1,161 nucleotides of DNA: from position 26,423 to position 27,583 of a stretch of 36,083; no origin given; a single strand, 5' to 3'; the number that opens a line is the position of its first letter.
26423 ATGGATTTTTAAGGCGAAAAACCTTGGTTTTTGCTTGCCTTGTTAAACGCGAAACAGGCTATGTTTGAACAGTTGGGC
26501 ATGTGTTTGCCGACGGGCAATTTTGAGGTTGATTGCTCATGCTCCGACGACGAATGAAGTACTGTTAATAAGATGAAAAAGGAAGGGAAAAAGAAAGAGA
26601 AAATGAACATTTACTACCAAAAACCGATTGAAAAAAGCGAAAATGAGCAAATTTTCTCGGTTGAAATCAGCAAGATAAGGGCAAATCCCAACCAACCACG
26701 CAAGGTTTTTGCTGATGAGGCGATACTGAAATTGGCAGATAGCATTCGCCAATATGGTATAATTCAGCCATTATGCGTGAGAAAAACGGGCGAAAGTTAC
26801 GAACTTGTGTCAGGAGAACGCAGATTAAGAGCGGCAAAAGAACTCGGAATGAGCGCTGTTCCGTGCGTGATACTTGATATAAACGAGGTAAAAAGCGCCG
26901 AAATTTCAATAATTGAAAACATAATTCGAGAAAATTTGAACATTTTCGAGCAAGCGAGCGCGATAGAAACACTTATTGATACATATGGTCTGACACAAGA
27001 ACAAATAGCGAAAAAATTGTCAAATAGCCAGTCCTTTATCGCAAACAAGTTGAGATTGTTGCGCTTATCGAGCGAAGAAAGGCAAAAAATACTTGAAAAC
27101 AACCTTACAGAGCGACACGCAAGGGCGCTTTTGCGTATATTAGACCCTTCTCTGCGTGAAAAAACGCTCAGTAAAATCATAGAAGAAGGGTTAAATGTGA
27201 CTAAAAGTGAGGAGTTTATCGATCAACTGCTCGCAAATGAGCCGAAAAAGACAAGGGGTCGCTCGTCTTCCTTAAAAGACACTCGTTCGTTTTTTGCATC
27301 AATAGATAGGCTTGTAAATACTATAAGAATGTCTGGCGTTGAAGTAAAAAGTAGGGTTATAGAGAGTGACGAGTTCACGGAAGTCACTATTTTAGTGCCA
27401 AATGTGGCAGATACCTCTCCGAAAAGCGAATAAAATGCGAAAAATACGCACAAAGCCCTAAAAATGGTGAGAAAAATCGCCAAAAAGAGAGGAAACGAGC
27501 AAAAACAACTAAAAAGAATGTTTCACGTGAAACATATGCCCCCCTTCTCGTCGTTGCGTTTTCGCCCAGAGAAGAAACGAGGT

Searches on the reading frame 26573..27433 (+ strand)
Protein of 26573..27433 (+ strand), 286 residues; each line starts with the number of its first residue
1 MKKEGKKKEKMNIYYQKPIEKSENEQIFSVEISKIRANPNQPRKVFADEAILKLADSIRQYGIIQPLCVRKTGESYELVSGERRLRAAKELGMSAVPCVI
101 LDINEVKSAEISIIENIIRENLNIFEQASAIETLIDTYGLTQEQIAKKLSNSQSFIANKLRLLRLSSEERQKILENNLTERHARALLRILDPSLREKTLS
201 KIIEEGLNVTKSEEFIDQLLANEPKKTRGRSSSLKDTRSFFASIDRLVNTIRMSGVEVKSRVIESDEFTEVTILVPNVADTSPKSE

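Call 60: search_protein_families(library=pfam, proteins=[window:26573-27433:+], max_evalue=0.0001)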
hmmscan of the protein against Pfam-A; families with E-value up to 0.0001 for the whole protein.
window:26573-27433:+ (286 aa): 2 families
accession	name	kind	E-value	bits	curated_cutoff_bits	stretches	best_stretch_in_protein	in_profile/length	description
PF17762.8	HTH_ParB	-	4.1e-30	104.4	22.6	1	120-219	1-100/102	ParB HTH domain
PF02195.25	ParB_N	-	9.4e-29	99.8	26.3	1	26-117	2-94/95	ParB N-terminal domain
